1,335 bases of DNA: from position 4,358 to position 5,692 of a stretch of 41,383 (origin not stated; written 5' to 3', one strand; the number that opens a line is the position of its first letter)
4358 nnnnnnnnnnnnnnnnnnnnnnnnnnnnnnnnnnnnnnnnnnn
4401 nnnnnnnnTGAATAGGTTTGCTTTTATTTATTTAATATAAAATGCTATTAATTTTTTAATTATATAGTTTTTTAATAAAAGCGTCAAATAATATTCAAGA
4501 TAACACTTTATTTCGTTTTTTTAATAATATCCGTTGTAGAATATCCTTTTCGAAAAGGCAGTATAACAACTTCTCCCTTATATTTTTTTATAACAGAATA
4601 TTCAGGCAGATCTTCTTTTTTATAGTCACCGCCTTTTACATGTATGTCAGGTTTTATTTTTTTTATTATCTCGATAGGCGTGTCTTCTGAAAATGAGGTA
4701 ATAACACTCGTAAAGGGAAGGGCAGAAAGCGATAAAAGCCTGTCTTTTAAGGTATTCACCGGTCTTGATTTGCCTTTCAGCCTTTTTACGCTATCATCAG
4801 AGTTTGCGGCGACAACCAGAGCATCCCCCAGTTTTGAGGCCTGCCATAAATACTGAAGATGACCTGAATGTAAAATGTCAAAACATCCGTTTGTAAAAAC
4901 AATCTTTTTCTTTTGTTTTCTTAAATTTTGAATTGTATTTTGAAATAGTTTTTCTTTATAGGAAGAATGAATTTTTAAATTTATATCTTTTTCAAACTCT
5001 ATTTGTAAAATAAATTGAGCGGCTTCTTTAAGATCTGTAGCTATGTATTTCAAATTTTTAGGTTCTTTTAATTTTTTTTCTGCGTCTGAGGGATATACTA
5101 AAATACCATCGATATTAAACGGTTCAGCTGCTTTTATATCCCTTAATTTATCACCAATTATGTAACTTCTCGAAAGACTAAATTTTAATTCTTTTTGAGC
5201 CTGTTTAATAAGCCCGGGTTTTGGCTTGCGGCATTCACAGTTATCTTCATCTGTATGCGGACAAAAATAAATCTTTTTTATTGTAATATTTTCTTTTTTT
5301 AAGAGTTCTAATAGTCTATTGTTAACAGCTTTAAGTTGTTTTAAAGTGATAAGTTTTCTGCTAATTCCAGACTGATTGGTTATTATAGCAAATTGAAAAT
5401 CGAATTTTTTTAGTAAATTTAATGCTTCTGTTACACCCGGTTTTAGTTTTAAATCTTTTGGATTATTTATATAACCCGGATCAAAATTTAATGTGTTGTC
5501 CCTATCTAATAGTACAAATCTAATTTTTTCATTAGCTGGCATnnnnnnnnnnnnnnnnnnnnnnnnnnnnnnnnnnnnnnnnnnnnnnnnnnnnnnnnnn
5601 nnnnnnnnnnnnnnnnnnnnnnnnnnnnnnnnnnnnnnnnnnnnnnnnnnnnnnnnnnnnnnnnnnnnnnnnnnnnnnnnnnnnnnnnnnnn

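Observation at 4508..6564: Non-canonical ADP-heptose gene set: GmhB fused to the HldE adenylyltransferase domain, coupled to a fructosamine-kinase-family kinase and a Zn-ribbon ORF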

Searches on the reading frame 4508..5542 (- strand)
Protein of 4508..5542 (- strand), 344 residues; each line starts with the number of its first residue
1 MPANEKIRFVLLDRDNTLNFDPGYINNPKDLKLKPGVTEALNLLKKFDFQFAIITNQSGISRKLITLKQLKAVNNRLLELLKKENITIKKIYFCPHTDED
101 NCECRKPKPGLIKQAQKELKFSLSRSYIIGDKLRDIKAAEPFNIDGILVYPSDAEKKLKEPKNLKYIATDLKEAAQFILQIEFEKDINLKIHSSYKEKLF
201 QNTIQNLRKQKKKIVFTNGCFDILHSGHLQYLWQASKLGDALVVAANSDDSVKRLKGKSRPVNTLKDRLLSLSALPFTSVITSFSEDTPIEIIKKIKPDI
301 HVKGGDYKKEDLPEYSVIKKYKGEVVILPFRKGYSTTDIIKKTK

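Call 3: search_protein_families(library=pfam, proteins=[window:4508-5542:-], max_evalue=0.01)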
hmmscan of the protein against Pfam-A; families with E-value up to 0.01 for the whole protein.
window:4508-5542:- (344 aa): 6 families
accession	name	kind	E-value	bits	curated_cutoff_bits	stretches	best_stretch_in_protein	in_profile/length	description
PF01467.32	CTP_transf_like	-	6.8e-18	65.6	21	1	216-341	1-132/133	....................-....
PF13242.12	Hydrolase_like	-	8.2e-11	42.1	22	1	104-174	2-75/75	HAD-hyrolase-like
PF13419.12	HAD_2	-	8.4e-11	42.7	23.8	1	27-149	72-178/178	Haloacid dehalogenase-like hydrolase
PF00702.32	Hydrolase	-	2.7e-09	38.1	26.4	1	29-140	95-188/191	haloacid dehalogenase-like hydrolase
PF08645.17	PNK3P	-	5.3e-09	36.5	22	1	28-131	24-125/161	Polynucleotide kinase 3 phosphatase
PF13344.12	Hydrolase_6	-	0.00082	19.8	27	0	32-65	14-47/101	Haloacid dehalogenase-like hydrolase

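Call 4: search_protein_families(library=ncbifam, proteins=[window:4508-5542:-], max_evalue=0.01)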
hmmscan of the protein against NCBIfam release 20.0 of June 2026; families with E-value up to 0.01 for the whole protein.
window:4508-5542:- (344 aa): 27 families (the best 25 are shown)
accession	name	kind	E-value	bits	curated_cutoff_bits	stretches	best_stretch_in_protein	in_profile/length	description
TIGR02199.1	rfaE_dom_II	equivalog_domain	8.3e-56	187.8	181.5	1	204-343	3-142/144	D-glycero-beta-D-manno-heptose 1-phosphate adenylyltransferase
NF008454.0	PRK11316.1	equivalog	5.4e-53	180.3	521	1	193-343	321-471/475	bifunctional D-glycero-beta-D-manno-heptose-7-phosphate kinase/D-glycero-beta-D-manno-heptose 1-phosphate adenylyltransferase HldE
NF006506.0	PRK08942.1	equivalog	1.2e-48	165.1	178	1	7-180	3-179/182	D-glycero-beta-D-manno-heptose 1,7-bisphosphate 7-phosphatase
TIGR01656.1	Histidinol-ppas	subfamily_domain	6.5e-39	133.2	84.15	1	10-141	3-137/149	histidinol-phosphate phosphatase domain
TIGR00213.1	GmhB_yaeD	subfamily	1.5e-37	128.9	149.6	1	10-145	4-145/176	D-glycero-beta-D-manno-heptose 1,7-bisphosphate 7-phosphatase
NF050049.1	HBPPhtaseGmhB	domain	5.1e-33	114.3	250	1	8-173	4-169/171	D-glycero-alpha-D-manno-heptose-1,7-bisphosphate 7-phosphatase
TIGR01662.1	HAD-SF-IIIA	subfamily_domain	3.4e-31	108.2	44.6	1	8-147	1-136/141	HAD-IIIA family hydrolase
NF003937.0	PRK05446.1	equivalog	4e-29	101.7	443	1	8-178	4-169/355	bifunctional histidinol-phosphatase/imidazoleglycerol-phosphate dehydratase HisB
TIGR01261.1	hisB_Nterm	equivalog_domain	1.2e-27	96.4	140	1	9-148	3-145/161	histidinol-phosphatase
NF005264.0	PRK06769.1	equivalog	2.7e-27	95.7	217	1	6-180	3-173/175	HAD-IIIA family hydrolase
TIGR00125.1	cyt_tran_rel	domain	2.6e-13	49.9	27.7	1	214-273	1-57/65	adenylyltransferase/cytidyltransferase family protein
TIGR01518.1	g3p_cytidyltrns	equivalog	5.3e-10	39.5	165.4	1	215-341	1-123/125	glycerol-3-phosphate cytidylyltransferase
NF001985.0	PRK00777.1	subfamily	1.6e-08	34.8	104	1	212-274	4-64/157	pantetheine-phosphate adenylyltransferase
NF009695.0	PRK13222.1-2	equivalog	2.9e-06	26.9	225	1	32-178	94-222/226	phosphoglycolate phosphatase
TIGR01664.1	DNA-3'-Pase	equivalog_domain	3.7e-06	27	107.65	1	37-133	47-137/167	DNA 3'-phosphatase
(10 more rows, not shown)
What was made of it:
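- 4508..5542 (-): Bifunctional GmhB-HldC fusion, 344 aa. Overlaps the kinase gene by 11 nt. Calls 3 and 4.
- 5003..5524 (-): GmhB-type HAD-IIIA phosphatase domain (residues 7-180). NF006506 at 165 bits (cutoff 178), TIGR00213 at 128.9 bits (cutoff 149.6), TIGR01662 HAD-IIIA at 108 bits (cutoff 44.6) (call 4).
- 4514..4933 (-): HldC (RfaE domain II) heptose-1-phosphate adenylyltransferase domain (residues 204-343). TIGR02199 at 187.8 bits, above the 181.5 cutoff (call 4).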

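Call 10: find_homologous_proteins(query=window:4508-5542:-, max_evalue=1e-10)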
Query window:4508-5542:- (344 aa): 5713 proteins with E <= 1e-10 among 8000 candidates; the best 120 are listed.
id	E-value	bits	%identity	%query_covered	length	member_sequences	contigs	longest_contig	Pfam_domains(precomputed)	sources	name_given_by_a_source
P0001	4.0e-129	448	61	99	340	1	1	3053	PF13419.13,PF00702.33,PF01467.33,PF08645.18,PF13242.13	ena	-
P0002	8.6e-116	404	53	98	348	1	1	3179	PF13419.13,PF00702.33,PF01467.33,PF08645.18,PF13242.13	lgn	-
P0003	3.3e-114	399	55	98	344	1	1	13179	PF13419.13,PF00702.33,PF01467.33,PF08645.18,PF13242.13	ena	-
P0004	2.7e-113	396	53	99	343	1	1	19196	PF13419.13,PF01467.33,PF08645.18,PF13242.13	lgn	-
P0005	2.5e-110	386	53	98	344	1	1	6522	PF01467.33,PF08645.18,PF13242.13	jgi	-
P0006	3.7e-110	386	52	98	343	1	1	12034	PF01467.33,PF08645.18,PF13242.13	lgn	-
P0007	1.2e-108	381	50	98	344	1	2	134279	PF13419.13,PF00702.33,PF01467.33,PF08645.18,PF13242.13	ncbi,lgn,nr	ncbi:MAG: HAD-IIIA family hydrolase [Leptospiraceae bacterium]|nr:HAD-IIIA family hydrolase [Leptosp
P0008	1.3e-108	381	53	97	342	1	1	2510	PF13419.13,PF00702.33,PF01467.33,PF08645.18,PF13242.13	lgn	-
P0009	1.8e-108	380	49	97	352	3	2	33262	PF13419.13,PF00702.33,PF01467.33,PF08645.18,PF13242.13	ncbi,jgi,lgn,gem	-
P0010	6.0e-108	379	51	99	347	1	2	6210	PF13419.13,PF00702.33,PF01467.33,PF08645.18,PF13242.13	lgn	-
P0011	4.3e-107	376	50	98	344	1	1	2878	PF13419.13,PF01467.33,PF08645.18,PF13242.13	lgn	-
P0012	2.4e-105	370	52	97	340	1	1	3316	PF01467.33,PF08645.18,PF13242.13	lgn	-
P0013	5.7e-104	366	51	97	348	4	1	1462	PF13419.13,PF00702.33,PF01467.33,PF08645.18,PF13242.13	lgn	-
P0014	1.2e-103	364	50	97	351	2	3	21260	PF13419.13,PF00702.33,PF01467.33,PF08645.18,PF13242.13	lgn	-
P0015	1.5e-103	364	53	98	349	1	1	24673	PF13419.13,PF00702.33,PF01467.33,PF08645.18,PF13242.13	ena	-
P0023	5.0e-100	353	50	98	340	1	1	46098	PF13419.13,PF00702.33,PF01467.33,PF08645.18,PF13242.13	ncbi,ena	-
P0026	2.8e-99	350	50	97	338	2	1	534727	PF13419.13,PF00702.33,PF01467.33,PF08645.18,PF13242.13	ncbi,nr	ncbi:MAG: Bifunctional protein HldE [Turneriella sp.]|nr:Bifunctional protein HldE [Turneriella sp.]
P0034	8.6e-98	345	50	98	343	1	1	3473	PF01467.33,PF08645.18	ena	-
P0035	1.1e-97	345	48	97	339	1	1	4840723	PF00702.33,PF01467.33,PF13242.13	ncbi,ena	-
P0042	2.9e-96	340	50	98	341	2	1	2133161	PF13419.13,PF00702.33,PF01467.33,PF08645.18,PF13242.13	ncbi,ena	-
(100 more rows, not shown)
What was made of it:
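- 4508..5542 (-): The top 120 homologs are almost all ~330-350 aa with the same two domains (call 10).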

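Call 11: find_encoding_contigs(protein=P0007, flank=10000, max_places=2)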
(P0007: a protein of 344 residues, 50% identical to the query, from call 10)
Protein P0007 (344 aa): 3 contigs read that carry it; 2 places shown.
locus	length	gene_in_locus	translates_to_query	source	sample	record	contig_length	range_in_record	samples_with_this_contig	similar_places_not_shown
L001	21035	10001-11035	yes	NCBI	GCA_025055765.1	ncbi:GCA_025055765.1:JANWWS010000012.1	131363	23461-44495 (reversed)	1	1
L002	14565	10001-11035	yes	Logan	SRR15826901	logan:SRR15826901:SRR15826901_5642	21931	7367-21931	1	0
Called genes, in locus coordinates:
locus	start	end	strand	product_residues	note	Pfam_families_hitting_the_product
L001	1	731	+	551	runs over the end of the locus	PF00989:PAS, PF13426:PAS_9, PF07730:HisKA_3, PF13581:HATPase_c_2 (weak), PF02518:HATPase_c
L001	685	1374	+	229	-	PF00072:Response_reg, PF04545:Sigma70_r4 (weak), PF08281:Sigma70_r4_2, PF00196:GerE, PF13384:HTH_23 (weak)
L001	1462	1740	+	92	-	-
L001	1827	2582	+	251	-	PF00487:FA_desaturase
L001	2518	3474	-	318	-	PF00478:IMPDH, PF03060:NMO, PF01070:FMN_dh, PF05690:ThiG (weak)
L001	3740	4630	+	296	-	-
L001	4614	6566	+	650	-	PF07715:Plug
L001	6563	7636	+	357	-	-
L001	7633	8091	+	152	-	PF03544:TonB_C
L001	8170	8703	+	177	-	PF01625:PMSR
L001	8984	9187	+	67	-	-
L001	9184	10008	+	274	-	PF03881:Fructosamin_kin, PF01636:APH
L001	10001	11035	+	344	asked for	PF00702:Hydrolase (weak), PF08645:PNK3P, PF13419:HAD_2 (faint), PF13242:Hydrolase_like, PF01467:CTP_transf_like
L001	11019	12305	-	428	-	PF13742:tRNA_anti_2, PF01336:tRNA_anti-codon, PF02601:Exonuc_VII_L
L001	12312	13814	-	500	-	PF07690:MFS_1, PF11700:ATG22, PF07690:MFS_1, PF11700:ATG22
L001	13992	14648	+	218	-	PF07879:PHB_acc_N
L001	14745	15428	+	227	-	PF08239:SH3_3 (weak)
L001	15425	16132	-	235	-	PF02470:MlaD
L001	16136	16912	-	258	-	PF00005:ABC_tran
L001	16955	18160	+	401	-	PF00155:Aminotran_1_2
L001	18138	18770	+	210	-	PF01928:CYTH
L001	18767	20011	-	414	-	PF04107:GCS2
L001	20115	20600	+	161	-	-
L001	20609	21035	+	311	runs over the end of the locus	PF04773:FecR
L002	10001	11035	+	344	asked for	PF00702:Hydrolase (weak), PF08645:PNK3P, PF13419:HAD_2 (faint), PF13242:Hydrolase_like, PF01467:CTP_transf_like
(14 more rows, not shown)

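Call 12: find_encoding_contigs(protein=P0026, flank=10000, max_places=2)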
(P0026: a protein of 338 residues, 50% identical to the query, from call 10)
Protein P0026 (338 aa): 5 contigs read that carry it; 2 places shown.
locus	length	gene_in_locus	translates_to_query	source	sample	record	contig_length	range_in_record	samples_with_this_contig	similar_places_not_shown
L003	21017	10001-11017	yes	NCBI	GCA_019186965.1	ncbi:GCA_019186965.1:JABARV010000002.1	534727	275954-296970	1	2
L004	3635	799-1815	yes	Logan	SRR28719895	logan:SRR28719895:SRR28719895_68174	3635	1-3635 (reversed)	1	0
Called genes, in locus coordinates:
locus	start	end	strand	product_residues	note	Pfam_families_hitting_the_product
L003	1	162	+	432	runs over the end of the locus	PF07228:SpoIIE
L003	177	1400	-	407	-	-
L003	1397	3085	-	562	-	PF13625:Helicase_C_3, PF00176:SNF2-rel_dom (weak), PF04851:ResIII, PF16203:ERCC3_RAD25_C, PF00271:Helicase_C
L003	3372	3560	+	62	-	-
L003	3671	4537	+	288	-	PF00561:Abhydrolase_1, PF12146:Hydrolase_4, PF12697:Abhydrolase_6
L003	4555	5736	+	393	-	PF01757:Acyl_transf_3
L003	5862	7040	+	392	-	PF11294:DUF3095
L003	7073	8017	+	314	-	-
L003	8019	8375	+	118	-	-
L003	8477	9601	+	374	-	PF01041:DegT_DnrJ_EryC1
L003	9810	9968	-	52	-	-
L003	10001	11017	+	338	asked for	PF00702:Hydrolase (weak), PF08645:PNK3P (weak), PF13419:HAD_2 (weak), PF13242:Hydrolase_like, PF01467:CTP_transf_like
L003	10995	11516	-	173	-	PF13858:DUF4199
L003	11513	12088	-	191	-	-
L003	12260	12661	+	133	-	PF21982:RecX_HTH1 (weak), PF02631:RecX_HTH2 (faint), PF21981:RecX_HTH3 (weak)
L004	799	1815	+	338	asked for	PF00702:Hydrolase (weak), PF08645:PNK3P (weak), PF13419:HAD_2 (weak), PF13242:Hydrolase_like, PF01467:CTP_transf_like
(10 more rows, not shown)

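Call 13: find_encoding_contigs(protein=P0035, flank=10000, max_places=2)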
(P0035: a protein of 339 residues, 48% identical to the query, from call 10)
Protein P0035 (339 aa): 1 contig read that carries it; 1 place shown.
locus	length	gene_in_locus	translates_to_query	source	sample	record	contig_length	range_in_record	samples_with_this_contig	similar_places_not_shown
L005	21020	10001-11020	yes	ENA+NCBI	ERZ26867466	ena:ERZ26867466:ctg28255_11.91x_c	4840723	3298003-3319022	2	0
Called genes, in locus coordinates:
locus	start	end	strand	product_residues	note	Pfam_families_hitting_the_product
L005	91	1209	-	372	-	PF00543:P-II (faint)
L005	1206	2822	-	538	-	PF07556:DUF1538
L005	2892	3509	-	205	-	PF02798:GST_N, PF13417:GST_N_3, PF13409:GST_N_2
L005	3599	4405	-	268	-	PF00106:adh_short, PF08659:KR (weak), PF13561:adh_short_C2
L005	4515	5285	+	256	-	PF00106:adh_short, PF13561:adh_short_C2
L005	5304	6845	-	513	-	PF00478:IMPDH, PF00571:CBS (weak), PF01070:FMN_dh (faint), PF03060:NMO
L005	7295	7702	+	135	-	PF04397:LytTR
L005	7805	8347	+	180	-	PF10604:Polyketide_cyc2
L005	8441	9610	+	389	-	PF01041:DegT_DnrJ_EryC1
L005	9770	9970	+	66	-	-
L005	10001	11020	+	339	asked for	PF00702:Hydrolase (faint), PF13242:Hydrolase_like, PF01467:CTP_transf_like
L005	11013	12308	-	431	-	PF13742:tRNA_anti_2, PF01336:tRNA_anti-codon (faint), PF02601:Exonuc_VII_L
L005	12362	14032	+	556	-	PF01839:FG-GAP (weak), PF13517:FG-GAP_3, PF01839:FG-GAP, PF13517:FG-GAP_3, PF01839:FG-GAP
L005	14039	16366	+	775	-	PF00857:Isochorismatase (faint), PF01636:APH (weak), PF19974:TCAD9, PF05706:CDKN3, PF00782:DSPc (weak), PF22741:PTP-NADK (weak), PF22784:PTP-SAK, PF22785:Tc-R-P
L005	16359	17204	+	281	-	PF04028:DUF374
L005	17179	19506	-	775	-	PF00990:GGDEF, PF00563:EAL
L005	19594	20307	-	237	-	PF00265:TK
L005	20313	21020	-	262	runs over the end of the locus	PF00696:AA_kinase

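Call 15: find_related_loci(query=A1, collection=genome_contigs, flank=10000)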
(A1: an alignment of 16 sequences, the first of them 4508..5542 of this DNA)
Query A1 (344 aa) in genome_contigs; peptide patterns used: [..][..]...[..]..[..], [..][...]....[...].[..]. (x = any residue, [..] = any of these).
600 stretches matched a pattern (row limit reached: there are more); 598 encode a relative of the query (tblastn E <= 1e-3); the best 80 are kept; 80 distinct loci.
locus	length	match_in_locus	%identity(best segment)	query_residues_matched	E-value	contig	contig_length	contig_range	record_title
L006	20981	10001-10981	38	8-344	2e-69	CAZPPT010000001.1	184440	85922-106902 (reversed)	MAG TPA_asm: Candidatus Micrarchaeota archaeon isolate SRP093185_co1_148 genome assembly, contig: NODE_8_length_184440_c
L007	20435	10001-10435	53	200-344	1e-47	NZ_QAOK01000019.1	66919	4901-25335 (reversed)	Nitrosospira multiformis strain Nl12 Ga0181046_119, whole genome shotgun sequence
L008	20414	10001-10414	59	207-344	7e-46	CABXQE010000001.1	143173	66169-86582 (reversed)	MAG: uncultured SAR86 cluster bacterium isolate AG-319-O13 genome assembly, contig: AG-319-O13_NODE_1, whole genome shot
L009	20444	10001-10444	51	197-344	1e-45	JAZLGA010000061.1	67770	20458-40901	MAG: Bacteroidales bacterium isolate T1900045001_TA20190063.MAGScoT_cleanbin_000003 SGB_4296_k141_877873, whole genome s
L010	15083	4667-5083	57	200-342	3e-45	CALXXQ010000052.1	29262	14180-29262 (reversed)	MAG: uncultured Brachyspira sp. isolate E20__bin180 genome assembly, contig: E20__k127_6629266, whole genome shotgun seq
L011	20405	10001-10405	60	204-342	4e-45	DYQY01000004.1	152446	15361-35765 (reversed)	MAG TPA_asm: Candidatus Termititenax sp. isolate SulCav_GS10_10_34_31 SulCav_GS10_10_8_length_152446_cov_17_084329, whol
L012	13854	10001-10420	50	205-344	3e-45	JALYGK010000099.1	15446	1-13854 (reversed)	MAG: Actinomycetota bacterium isolate GDC bin9 SD1469-71_k127_1582580, whole genome shotgun sequence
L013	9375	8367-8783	54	206-344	4e-45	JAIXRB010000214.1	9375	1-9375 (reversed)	MAG: Leptospiraceae bacterium isolate C4_MAG_00049 pond_C4_MAG_00049_000000000028, whole genome shotgun sequence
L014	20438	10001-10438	56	200-342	7e-45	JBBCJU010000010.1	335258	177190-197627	MAG: Fimbriimonadaceae bacterium isolate MAG_CPA_45 P10A_000000024770, whole genome shotgun sequence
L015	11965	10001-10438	50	198-344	4e-45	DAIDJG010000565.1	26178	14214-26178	MAG TPA_asm: Singulisphaera sp. isolate clean19 k141_1364079, whole genome shotgun sequence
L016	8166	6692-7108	54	202-344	2e-44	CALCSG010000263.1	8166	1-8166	MAG TPA_asm: uncultured Gammaproteobacteria bacterium isolate ERR2206791_bin.50_CONCOCT_v1.1_MAG genome assembly, contig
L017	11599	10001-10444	48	195-342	2e-44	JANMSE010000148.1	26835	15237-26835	MAG: Deltaproteobacteria bacterium isolate SOY_29_metabat_500 SOY_29_k141_4658593, whole genome shotgun sequence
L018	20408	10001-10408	56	203-342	2e-44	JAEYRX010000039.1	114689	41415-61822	MAG: Bacillota bacterium isolate OH_CBB_75 k127_734202, whole genome shotgun sequence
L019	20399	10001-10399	52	210-342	3e-44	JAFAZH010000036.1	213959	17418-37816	MAG: Abditibacteriaceae bacterium isolate CP_BM_RX_R8_36 BM_RX_R8_k147_2022752, whole genome shotgun sequence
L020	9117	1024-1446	46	204-344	2e-43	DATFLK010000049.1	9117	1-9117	MAG TPA_asm: Mariprofundaceae bacterium isolate SMAG_U9196 k141_5086, whole genome shotgun sequence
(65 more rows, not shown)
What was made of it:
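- Closest known: The gmhA - hldA - GmhB/HldC-fusion operon of a Micrarchaeota MAG. Same: The same two-domain fusion, 38% identical over residues 8-344 (call 15), with an overlapping upstream kinase gene.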
